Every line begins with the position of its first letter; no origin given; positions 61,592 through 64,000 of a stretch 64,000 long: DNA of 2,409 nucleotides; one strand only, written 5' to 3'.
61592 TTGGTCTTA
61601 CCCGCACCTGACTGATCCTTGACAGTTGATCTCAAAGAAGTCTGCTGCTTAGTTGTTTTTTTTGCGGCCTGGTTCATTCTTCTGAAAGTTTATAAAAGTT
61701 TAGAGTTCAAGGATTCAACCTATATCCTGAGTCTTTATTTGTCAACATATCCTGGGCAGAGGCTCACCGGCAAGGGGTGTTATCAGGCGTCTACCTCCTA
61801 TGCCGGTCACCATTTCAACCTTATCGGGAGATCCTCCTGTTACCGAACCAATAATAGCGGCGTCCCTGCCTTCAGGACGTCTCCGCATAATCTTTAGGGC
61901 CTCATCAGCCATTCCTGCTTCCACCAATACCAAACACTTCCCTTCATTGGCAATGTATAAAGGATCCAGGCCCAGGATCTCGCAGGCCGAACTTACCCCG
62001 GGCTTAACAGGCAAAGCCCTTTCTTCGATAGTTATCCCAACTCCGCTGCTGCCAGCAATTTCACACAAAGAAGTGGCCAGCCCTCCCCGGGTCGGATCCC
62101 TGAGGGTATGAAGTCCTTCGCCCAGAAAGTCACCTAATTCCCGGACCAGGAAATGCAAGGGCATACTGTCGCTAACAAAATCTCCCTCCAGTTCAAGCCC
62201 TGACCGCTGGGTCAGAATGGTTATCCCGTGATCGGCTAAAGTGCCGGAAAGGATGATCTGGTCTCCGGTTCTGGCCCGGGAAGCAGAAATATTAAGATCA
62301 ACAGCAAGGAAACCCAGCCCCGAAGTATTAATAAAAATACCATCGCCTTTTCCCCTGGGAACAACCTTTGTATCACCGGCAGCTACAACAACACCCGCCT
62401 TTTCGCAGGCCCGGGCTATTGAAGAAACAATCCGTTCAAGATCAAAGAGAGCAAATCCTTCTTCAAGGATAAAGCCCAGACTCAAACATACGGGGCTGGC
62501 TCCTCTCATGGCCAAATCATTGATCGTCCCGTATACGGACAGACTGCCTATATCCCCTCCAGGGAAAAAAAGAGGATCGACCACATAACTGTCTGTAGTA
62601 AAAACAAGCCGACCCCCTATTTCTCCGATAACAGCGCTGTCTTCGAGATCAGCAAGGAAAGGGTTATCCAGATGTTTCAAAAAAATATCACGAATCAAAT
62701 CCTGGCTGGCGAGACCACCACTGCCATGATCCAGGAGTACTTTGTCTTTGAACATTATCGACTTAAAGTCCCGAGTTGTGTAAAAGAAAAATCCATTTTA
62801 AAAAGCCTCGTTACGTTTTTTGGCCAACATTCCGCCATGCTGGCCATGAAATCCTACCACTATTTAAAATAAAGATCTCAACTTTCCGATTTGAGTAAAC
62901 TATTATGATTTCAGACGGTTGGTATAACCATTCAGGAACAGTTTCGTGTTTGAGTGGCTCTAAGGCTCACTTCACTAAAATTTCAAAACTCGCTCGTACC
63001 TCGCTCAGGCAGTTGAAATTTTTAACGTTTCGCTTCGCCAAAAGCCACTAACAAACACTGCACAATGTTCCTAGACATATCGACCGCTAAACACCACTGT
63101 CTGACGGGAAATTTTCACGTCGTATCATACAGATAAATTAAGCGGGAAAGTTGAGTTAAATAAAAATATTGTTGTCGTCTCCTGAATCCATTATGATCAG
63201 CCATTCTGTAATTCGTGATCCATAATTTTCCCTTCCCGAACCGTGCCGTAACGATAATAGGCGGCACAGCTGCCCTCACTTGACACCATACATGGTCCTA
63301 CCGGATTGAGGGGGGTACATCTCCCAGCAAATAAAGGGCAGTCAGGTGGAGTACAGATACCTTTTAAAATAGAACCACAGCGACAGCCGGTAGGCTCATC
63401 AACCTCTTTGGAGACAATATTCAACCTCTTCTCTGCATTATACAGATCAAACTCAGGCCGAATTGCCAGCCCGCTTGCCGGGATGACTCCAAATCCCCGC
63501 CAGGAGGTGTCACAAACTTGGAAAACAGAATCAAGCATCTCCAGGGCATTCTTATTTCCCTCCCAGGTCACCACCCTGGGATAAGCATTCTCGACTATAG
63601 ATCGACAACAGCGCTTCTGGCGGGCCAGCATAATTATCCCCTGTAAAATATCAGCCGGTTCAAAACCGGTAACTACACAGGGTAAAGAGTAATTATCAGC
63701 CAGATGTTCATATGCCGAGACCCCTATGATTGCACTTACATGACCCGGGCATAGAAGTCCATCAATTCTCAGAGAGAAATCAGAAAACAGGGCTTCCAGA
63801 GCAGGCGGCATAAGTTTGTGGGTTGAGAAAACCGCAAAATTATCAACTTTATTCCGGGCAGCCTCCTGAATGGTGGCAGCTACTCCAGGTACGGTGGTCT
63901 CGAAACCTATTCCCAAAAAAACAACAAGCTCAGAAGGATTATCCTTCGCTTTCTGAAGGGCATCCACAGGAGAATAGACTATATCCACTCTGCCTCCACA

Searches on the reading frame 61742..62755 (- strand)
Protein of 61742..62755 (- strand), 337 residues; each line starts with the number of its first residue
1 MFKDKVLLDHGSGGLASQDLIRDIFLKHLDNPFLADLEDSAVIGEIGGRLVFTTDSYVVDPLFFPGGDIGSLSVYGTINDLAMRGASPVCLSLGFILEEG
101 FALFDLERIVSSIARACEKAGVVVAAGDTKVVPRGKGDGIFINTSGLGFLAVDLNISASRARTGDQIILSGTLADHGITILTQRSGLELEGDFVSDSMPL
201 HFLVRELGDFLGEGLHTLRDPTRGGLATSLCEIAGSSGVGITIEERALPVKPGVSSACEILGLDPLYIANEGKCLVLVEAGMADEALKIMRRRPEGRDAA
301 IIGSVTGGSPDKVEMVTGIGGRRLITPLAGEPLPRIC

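Call 16: search_protein_families(library=pfam, proteins=[window:61742-62755:-])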
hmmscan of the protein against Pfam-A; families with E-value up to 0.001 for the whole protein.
window:61742-62755:- (337 aa): 2 families
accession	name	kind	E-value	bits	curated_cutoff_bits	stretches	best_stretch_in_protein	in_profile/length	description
PF02769.27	AIRS_C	-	3.9e-24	86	23.1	1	163-313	2-153/156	AIR synthase related protein, C-terminal domain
PF00586.29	AIRS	-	1.3e-20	74.3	24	1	38-149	2-111/112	AIR synthase related protein, N-terminal domain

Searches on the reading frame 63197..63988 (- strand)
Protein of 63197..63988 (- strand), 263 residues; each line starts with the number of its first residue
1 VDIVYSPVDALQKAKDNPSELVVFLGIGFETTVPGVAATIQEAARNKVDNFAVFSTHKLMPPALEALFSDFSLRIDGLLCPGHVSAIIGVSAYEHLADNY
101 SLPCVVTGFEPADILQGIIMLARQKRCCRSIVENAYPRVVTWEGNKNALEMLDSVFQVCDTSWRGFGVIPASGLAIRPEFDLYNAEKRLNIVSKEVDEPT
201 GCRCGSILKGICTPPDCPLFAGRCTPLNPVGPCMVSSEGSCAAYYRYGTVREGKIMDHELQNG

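Call 53: find_encoding_contigs(protein=window:63197-63988:-, flank=10000, max_places=6)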
Protein window:63197-63988:- (263 aa): no gene with exactly this product is on record in the collection.
